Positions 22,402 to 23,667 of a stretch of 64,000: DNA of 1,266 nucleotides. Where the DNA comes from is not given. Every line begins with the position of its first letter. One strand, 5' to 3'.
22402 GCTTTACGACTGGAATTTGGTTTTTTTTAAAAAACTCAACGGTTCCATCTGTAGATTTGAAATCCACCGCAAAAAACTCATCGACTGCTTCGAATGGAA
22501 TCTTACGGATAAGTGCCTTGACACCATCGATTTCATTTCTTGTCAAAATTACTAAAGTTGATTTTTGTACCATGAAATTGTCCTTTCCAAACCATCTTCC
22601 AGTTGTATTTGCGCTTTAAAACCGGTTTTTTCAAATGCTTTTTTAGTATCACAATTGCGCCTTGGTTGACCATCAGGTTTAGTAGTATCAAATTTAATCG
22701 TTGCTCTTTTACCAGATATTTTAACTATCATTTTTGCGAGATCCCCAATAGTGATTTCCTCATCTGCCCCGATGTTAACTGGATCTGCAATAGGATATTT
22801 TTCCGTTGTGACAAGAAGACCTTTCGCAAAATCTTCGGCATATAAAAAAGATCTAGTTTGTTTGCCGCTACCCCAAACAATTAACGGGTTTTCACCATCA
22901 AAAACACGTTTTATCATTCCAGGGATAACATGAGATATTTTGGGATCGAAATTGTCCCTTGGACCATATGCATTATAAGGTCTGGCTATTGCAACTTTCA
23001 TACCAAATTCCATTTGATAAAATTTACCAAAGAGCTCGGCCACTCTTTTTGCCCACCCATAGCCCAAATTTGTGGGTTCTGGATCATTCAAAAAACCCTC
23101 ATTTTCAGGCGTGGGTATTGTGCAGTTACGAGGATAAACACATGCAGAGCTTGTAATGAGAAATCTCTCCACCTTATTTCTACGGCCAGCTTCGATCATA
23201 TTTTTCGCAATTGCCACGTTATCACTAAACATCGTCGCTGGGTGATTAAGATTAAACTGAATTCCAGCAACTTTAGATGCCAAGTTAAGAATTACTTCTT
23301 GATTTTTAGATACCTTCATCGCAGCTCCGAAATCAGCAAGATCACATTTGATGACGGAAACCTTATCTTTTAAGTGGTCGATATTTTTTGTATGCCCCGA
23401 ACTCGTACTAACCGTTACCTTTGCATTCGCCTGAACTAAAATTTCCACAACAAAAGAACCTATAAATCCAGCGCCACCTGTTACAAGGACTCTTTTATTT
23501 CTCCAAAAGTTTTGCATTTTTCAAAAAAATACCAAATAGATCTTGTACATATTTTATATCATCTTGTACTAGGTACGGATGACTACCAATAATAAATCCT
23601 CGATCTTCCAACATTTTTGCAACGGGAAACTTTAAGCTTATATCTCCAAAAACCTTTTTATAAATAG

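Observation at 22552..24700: DegT-family enzyme with His in place of the PLP lysine, next to an Fcl-like SDR: predicted 3,6-dideoxyhexose (colitose-type) branch feeding a lipid-carrier GT2 and a GT-C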

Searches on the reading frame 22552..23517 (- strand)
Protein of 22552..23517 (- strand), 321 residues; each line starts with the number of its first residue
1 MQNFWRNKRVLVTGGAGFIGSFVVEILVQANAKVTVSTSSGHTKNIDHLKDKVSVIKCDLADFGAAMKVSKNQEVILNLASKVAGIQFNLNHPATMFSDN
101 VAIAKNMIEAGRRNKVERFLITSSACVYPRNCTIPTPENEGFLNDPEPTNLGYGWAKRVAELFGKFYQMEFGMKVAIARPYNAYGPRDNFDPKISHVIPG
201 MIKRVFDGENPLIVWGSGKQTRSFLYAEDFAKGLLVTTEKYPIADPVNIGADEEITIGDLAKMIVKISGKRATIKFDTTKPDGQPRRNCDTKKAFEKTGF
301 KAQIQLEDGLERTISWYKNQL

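Call 8: search_protein_families(library=pfam, proteins=[window:22552-23517:-])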
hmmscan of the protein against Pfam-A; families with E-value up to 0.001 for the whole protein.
window:22552-23517:- (321 aa): 9 families
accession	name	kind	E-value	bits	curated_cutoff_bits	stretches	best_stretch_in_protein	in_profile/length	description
PF01370.27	Epimerase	-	4.8e-53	180.5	20.9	1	10-250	1-240/240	NAD dependent epimerase/dehydratase family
PF16363.11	GDP_Man_Dehyd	-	1.2e-36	127.3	27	1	11-312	1-331/332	GDP-mannose 4,6 dehydratase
PF01073.25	3Beta_HSD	-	1.4e-11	44.4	22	1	11-232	1-223/280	3-beta hydroxysteroid dehydrogenase/isomerase family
PF05368.20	NmrA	-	1.6e-11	44.8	27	1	7-123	2-106/298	NmrA-like family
PF13460.12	NAD_binding_10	-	8.5e-09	36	27.2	1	14-129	1-103/184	NAD(P)H-binding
PF07993.18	NAD_binding_4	-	8.9e-08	32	20.1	1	48-191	58-210/258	Male sterility protein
PF02719.21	Polysacc_synt_2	-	0.00027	20.6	20.2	0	10-131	1-136/293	Polysaccharide biosynthesis protein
PF00106.31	adh_short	-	0.00029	20.8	26.6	1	8-71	1-69/195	short chain dehydrogenase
PF08659.16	KR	-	0.00046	20.6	22.6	0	10-70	3-72/180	KR domain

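Call 9: search_protein_families(library=ncbifam, proteins=[window:22552-23517:-])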
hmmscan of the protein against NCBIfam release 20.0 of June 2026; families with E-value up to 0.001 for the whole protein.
window:22552-23517:- (321 aa): 37 families (the best 25 are shown)
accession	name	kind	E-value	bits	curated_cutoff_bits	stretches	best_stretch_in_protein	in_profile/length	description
NF047922.1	GDPFucSynFcl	equivalog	4.2e-62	210.3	500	1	7-319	2-303/308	GDP-L-fucose synthase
TIGR04180.1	EDH_00030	hypoth_equivalog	5.1e-40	137.4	475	1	10-303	1-295/297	NAD-dependent 4,6-dehydratase LegB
TIGR01181.1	dTDP_gluc_dehyt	equivalog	3.2e-36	125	365.1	1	9-319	1-313/321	dTDP-glucose 4,6-dehydratase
TIGR01179.1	galE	equivalog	7.3e-27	94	262.3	1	9-319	1-327/332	UDP-glucose 4-epimerase GalE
TIGR02197.1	heptose_epim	equivalog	5.6e-21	75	274.6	1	10-319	1-315/316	ADP-glyceromanno-heptose 6-epimerase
NF011728.1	PRK15181.1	equivalog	8.6e-19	67.7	760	1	7-239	15-250/348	Vi polysaccharide biosynthesis UDP-N-acetylglucosaminuronic acid C-4 epimerase TviC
NF007490.0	PRK10084.1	subfamily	6.2e-18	64.9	649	1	9-319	2-336/361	dTDP-glucose 4,6-dehydratase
NF007582.0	PRK10217.1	equivalog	2.9e-17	62.8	698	1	8-318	2-332/355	dTDP-glucose 4,6-dehydratase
TIGR03466.1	HpnA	hypoth_equivalog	1.5e-15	56.9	367.65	1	9-271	2-249/327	hopanoid-associated sugar epimerase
NF042423.1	oxyalk_red_Shew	equivalog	2.3e-14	53.2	580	1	7-209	8-194/331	2-alkyl-3-oxoalkanoate reductase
TIGR02622.1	CDP_4_6_dhtase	equivalog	1e-13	51.2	278.45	1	4-319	1-332/352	CDP-glucose 4,6-dehydratase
NF042422.1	oxyalk_red_OleD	equivalog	8.7e-13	48.3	580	1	9-213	2-192/329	2-alkyl-3-oxoalkanoate reductase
NF008360.0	PRK11150.1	equivalog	8.1e-12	45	452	1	10-271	2-257/310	ADP-glyceromanno-heptose 6-epimerase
NF007956.0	PRK10675.1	subfamily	8.6e-12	44.8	394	1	9-317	2-329/338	UDP-glucose 4-epimerase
TIGR01777.1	yfcH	hypoth_equivalog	3e-11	43.4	207.35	1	10-133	1-121/292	TIGR01777 family oxidoreductase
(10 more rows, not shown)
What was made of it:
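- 22552..23517 (-): Fcl/GMER/ColC-like extended SDR (321 aa). Predicted NADPH-dependent 4-ketoreductase, probably also a 5-epimerase, for the 4-keto-3,6-dideoxy product. NCBIfam GDP-L-fucose synthase 210 bits (cutoff 500), against GalE 94 (call 9).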

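Call 11: search_solved_structures(query=window:22552-23517:-, show_alignments=3, max_evalue=1e-15)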
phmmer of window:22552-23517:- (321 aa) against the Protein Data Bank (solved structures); distinct sequences matched with E-value up to 1e-15: 60.
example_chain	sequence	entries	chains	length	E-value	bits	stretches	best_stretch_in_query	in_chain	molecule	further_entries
7ll6_A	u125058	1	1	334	5.6e-51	176.9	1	72-313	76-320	GDP-L-fucose synthase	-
8du0_A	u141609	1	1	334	7.7e-51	176.4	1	72-313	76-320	GDP-L-fucose synthase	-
1bws_A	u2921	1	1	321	1.4e-42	149.3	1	60-318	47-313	PROTEIN (GDP-4-KETO-6-DEOXY-D-MANNOSE EPIMERASE/REDUCTASE)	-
1bsv_A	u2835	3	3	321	5.2e-42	147.4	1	60-318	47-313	PROTEIN (GDP-FUCOSE SYNTHETASE) | GDP-FUCOSE SYNTHETASE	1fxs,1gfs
1e6u_A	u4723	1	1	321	9.1e-42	146.6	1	60-318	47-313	GDP-FUCOSE SYNTHETASE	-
1e7s_A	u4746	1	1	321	1.8e-41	145.7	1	60-318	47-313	GDP-FUCOSE SYNTHETASE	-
1e7q_A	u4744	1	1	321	2.2e-41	145.4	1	60-318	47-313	GDP-FUCOSE SYNTHETASE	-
1e7r_A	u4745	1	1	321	1.5e-40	142.7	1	60-318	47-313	GDP-FUCOSE SYNTHETASE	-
2c59_A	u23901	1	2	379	1.1e-38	136.5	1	4-321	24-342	GDP-MANNOSE-3', 5'-EPIMERASE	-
2c5e_A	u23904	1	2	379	1.2e-38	136.3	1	4-321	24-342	GDP-MANNOSE-3', 5'-EPIMERASE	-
8sg0_A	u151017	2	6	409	2.2e-38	135.5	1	4-321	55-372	GDP-mannose 3,5-epimerase | GDP-mannose 3,5 epimerase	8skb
2c54_A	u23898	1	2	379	2.9e-38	135.2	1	4-321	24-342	GDP-MANNOSE-3', 5'-EPIMERASE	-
2c5a_A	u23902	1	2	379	4e-38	134.7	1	4-321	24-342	GDP-MANNOSE-3', 5'-EPIMERASE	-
6dnt_A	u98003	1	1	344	5.1e-36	127.8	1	6-320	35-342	NAD-dependent epimerase/dehydratase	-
2b69_A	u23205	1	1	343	4e-35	124.8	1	7-321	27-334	UDP-glucuronate decarboxylase 1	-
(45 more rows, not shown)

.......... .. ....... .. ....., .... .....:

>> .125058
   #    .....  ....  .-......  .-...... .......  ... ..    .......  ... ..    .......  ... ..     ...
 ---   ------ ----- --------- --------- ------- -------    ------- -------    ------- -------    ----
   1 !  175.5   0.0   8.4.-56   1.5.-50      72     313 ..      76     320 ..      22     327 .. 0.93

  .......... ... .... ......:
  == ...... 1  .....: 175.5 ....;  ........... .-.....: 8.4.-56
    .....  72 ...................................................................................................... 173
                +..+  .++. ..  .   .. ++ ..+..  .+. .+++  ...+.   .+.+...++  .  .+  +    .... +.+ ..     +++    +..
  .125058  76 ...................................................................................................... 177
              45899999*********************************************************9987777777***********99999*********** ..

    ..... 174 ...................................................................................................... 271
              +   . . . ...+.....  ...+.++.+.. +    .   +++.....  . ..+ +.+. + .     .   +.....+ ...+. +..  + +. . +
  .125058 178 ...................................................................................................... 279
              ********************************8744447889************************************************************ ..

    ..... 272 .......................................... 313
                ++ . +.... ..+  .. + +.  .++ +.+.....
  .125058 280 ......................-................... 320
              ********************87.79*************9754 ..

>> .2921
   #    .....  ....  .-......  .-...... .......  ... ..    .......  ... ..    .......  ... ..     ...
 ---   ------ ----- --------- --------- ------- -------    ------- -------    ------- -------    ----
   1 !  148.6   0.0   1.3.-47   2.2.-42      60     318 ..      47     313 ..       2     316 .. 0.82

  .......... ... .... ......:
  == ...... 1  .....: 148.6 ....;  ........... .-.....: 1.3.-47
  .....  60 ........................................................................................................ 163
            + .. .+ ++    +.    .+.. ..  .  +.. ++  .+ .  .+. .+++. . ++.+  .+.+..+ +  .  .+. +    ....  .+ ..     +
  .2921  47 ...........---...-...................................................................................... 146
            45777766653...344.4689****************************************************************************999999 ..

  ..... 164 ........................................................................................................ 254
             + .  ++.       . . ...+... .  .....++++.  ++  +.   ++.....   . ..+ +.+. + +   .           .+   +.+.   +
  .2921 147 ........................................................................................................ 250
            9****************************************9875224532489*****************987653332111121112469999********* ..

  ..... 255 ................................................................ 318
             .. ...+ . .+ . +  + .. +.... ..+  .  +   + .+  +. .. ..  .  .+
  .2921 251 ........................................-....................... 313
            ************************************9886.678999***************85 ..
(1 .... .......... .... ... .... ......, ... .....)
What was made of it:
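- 22552..23517 (-): PDB best hits are GDP-fucose synthases at 177 and 149 bits (call 11).
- On Fcl/GMER/ColC epimerase-reductases: PDB: Fcl 177, GME 136, UXS 125 (call 11).
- The N-terminal Rossmann region of the SDR aligns with GME and UXS rather than with Fcl (call 11).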
